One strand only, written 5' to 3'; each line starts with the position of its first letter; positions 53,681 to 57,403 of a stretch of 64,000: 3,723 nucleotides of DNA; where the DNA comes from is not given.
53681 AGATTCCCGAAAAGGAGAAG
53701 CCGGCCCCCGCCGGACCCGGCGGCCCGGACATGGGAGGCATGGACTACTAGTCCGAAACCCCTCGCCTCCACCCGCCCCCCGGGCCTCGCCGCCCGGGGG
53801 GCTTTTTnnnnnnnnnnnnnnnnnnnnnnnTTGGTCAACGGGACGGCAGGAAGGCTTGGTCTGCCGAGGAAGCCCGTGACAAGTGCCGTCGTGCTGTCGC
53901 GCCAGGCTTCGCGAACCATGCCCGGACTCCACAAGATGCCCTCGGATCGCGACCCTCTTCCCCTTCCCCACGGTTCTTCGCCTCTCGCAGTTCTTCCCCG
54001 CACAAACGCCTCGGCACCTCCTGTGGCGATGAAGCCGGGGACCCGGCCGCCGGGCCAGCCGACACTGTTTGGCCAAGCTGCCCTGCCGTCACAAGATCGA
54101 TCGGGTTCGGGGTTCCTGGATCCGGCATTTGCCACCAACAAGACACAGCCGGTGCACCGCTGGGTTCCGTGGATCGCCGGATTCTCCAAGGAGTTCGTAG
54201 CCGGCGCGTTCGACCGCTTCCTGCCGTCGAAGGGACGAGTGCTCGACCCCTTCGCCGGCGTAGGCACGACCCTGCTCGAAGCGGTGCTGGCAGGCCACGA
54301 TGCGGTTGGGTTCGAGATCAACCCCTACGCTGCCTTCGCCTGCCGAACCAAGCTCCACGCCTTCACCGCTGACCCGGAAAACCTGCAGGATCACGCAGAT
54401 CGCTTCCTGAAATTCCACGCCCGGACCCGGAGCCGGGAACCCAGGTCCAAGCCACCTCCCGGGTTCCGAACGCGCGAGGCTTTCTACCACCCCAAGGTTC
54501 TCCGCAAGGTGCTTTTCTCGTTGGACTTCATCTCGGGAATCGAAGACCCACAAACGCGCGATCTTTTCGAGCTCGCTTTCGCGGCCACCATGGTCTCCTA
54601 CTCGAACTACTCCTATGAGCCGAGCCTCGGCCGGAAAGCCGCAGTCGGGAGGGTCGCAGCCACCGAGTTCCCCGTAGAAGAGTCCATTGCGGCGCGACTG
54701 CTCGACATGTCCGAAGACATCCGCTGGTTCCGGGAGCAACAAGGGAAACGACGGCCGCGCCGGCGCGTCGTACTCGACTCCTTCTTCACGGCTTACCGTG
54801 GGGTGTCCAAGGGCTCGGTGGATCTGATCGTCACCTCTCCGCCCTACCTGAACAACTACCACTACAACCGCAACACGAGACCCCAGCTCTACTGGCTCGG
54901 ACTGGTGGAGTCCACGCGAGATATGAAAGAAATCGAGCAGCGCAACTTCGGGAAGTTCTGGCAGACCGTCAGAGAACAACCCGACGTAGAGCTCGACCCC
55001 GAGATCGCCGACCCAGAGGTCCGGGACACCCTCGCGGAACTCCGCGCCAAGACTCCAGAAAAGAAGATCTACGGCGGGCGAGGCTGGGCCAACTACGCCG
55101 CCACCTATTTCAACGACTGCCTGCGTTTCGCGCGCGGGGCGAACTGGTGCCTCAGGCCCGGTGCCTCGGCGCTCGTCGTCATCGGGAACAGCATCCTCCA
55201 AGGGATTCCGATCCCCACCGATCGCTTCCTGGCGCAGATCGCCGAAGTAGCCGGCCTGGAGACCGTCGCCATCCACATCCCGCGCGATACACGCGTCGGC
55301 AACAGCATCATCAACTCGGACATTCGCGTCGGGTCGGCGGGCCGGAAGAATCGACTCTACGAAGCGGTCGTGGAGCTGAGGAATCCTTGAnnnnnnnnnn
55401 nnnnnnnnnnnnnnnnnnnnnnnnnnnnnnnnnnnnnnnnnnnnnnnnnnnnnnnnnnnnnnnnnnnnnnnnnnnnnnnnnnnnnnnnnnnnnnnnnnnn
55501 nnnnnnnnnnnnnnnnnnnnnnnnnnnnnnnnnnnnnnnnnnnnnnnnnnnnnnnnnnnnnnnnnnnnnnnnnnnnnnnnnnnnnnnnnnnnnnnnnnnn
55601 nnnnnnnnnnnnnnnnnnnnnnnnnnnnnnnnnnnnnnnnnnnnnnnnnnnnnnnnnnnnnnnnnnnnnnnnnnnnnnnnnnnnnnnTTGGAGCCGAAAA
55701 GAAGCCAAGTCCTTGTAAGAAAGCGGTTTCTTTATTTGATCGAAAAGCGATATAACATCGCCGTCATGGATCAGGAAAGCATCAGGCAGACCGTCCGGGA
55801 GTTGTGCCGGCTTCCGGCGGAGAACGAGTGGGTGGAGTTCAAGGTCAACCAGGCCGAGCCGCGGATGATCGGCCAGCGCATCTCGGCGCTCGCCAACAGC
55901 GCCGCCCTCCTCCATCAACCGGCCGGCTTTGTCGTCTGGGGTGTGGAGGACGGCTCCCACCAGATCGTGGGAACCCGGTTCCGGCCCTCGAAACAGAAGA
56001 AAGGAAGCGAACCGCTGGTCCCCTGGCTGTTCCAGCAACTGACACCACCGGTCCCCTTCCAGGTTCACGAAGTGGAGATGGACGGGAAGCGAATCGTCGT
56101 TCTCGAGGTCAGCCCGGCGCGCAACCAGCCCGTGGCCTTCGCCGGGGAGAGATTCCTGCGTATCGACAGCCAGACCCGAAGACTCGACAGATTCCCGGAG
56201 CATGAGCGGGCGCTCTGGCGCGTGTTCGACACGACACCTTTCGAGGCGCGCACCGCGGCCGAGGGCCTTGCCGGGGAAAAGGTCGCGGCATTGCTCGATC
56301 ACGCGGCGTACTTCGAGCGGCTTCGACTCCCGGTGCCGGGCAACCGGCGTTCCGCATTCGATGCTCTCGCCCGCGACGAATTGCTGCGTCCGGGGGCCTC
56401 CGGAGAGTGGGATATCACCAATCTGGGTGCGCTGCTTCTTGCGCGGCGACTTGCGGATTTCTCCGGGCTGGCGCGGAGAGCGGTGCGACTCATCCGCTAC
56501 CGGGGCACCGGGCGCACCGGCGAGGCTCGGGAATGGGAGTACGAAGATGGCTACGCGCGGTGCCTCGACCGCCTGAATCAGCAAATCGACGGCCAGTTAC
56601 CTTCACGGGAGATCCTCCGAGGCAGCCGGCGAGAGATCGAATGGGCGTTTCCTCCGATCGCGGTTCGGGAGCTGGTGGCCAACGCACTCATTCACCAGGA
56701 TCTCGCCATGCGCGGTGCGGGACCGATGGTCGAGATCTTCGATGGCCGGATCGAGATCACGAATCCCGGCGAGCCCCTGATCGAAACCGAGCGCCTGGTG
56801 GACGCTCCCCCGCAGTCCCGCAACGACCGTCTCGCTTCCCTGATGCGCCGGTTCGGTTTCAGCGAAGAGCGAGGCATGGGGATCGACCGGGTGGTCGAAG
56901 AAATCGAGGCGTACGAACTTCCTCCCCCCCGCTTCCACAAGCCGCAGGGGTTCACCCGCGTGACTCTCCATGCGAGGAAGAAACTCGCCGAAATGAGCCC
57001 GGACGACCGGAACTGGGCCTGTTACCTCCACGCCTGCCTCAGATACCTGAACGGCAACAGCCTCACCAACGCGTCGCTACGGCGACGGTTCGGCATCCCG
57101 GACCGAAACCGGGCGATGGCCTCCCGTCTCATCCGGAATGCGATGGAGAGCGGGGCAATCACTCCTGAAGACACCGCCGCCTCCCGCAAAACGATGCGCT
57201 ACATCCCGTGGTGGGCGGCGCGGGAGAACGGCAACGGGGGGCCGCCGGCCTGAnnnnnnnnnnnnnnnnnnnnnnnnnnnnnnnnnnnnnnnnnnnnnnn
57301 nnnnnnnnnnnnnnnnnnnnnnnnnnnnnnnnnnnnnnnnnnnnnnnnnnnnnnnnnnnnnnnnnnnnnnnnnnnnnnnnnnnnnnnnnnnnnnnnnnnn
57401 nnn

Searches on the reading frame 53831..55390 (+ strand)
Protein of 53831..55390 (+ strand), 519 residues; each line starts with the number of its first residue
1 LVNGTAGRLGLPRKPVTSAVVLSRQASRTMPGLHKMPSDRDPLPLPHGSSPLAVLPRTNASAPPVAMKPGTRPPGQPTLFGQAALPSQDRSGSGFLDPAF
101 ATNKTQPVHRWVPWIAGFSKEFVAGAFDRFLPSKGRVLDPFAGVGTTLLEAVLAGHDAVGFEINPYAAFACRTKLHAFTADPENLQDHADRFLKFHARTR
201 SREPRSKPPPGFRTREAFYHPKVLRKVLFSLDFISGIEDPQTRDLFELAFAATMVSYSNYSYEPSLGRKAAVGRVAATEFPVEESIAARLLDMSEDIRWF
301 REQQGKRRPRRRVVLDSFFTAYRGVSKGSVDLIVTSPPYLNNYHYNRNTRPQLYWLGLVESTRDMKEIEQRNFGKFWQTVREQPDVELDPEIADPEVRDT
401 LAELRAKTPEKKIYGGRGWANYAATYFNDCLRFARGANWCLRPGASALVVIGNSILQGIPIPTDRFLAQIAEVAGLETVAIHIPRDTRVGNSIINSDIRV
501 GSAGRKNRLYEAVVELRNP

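Call 7: search_protein_families(library=pfam, proteins=[window:53831-55390:+], max_evalue=0.01)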
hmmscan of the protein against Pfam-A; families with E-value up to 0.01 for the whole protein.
window:53831-55390:+ (519 aa): 2 families
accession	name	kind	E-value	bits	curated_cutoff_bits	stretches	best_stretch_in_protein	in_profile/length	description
PF01555.25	N6_N4_Mtase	-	7.2e-09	36.3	26.7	1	134-166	182-214/221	DNA methylase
PF01170.24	UPF0020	-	0.00013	22.1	22.3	0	136-159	31-54/197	RMKL-like, methyltransferase domain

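Call 48: search_protein_families(library=padloc, proteins=[window:53831-55390:+], max_evalue=0.01)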
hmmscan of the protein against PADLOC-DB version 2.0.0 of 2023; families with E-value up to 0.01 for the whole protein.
window:53831-55390:+ (519 aa): 38 families (the best 25 are shown)
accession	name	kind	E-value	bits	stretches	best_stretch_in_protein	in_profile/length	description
PDLC03224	MTase_II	-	1e-34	118.3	1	100-515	59-477/481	Type II methyltransferase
PDLC03389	MTase_II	-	1.6e-31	107.5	1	98-479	46-419/445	Type II methyltransferase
PDLC03306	MTase_II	-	1.1e-24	85.2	1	91-486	13-399/422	Type II methyltransferase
PDLC03322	MTase_II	-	6.6e-19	66.1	1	134-477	65-401/446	Type II methyltransferase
PDLC03362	MTase_II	-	2.4e-17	60.9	1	133-478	69-402/438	Type II methyltransferase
PDLC03364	MTase_II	-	2.8e-14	50.9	1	103-380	27-292/380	Type II methyltransferase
PDLC03377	MTase_II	-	5.6e-12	43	1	135-363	123-351/504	Type II methyltransferase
PDLC03353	MTase_II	-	2.1e-11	41.8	2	136-164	211-239/260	Type II methyltransferase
PDLC03239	MTase_II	-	1.8e-10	38.1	2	135-199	94-156/442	Type II methyltransferase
PDLC03325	MTase_II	-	3.1e-10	37.4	1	133-182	91-140/426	Type II methyltransferase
PDLC03320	MTase_II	-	1.2e-09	35.8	1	132-183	231-282/289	Type II methyltransferase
PDLC03369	MTase_II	-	2.3e-09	34.6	1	108-176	114-183/532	Type II methyltransferase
PDLC03387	MTase_II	-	4.3e-09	33.9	2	118-171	218-272/289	Type II methyltransferase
PDLC03376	MTase_II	-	1.1e-08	33.2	1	129-176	52-99/249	Type II methyltransferase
PDLC03380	MTase_II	-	1.3e-08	32.5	1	131-176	54-99/393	Type II methyltransferase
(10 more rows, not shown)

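Call 49: search_protein_families(library=ncbifam, proteins=[window:53831-55390:+], max_evalue=0.01)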
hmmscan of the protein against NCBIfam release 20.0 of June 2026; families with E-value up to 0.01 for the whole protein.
window:53831-55390:+ (519 aa): 2 families
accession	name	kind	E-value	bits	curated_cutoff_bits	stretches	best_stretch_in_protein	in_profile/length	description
TIGR01177.1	TIGR01177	hypoth_equivalog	7e-06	25.6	316.55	1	135-180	184-229/330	TIGR01177 family methyltransferase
NF010253.0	PRK13699.1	subfamily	0.00011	22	244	0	133-177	163-207/226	DNA methyltransferase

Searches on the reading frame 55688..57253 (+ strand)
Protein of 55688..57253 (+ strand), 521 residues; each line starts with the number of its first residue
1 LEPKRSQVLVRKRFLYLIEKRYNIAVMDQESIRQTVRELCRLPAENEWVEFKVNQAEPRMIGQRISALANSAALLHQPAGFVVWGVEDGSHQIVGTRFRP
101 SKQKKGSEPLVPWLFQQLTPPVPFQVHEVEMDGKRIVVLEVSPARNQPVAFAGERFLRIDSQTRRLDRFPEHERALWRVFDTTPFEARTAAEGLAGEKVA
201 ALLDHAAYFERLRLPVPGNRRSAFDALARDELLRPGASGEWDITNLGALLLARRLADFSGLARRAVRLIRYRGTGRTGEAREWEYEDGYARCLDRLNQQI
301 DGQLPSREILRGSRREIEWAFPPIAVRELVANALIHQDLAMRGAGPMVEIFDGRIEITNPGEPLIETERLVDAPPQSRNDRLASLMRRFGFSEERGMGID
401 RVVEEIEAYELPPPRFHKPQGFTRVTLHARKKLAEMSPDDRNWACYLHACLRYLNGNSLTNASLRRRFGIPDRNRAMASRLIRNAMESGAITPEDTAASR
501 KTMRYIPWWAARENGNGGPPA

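Call 7: search_protein_families(library=pfam, proteins=[window:55688-57253:+], max_evalue=0.01)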
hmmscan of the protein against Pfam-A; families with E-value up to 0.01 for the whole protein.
window:55688-57253:+ (521 aa): 2 families
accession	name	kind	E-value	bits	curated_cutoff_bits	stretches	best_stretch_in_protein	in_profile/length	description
PF13749.12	HATPase_c_4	-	1.9e-22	79.5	26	1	343-427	1-89/89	Putative ATP-dependent DNA helicase recG C-terminal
PF04326.19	SLFN_AlbA_2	-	3.8e-19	69.8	25.3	1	45-166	1-117/118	Schlafen, AlbA_2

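Call 48: search_protein_families(library=padloc, proteins=[window:55688-57253:+], max_evalue=0.01)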
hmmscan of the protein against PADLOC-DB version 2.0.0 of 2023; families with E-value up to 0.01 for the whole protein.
window:55688-57253:+ (521 aa): 3 families
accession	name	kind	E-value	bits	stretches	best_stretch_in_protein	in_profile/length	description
PDLC02402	Aga_SIR2-PNTD1-PNTD2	-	2.4e-05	20.7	1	178-362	309-482/876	Class I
PDLC02418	Aga_SIR2-Kinase-PNTD1-PNTD2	-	0.0011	15.2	1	320-365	319-362/756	Class I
PDLC05032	PDC-S50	-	0.0078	13.4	0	28-149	2-121/387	-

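Call 49: search_protein_families(library=ncbifam, proteins=[window:55688-57253:+], max_evalue=0.01)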
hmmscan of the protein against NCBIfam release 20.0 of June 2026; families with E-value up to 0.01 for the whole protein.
window:55688-57253:+ (521 aa): 0 families
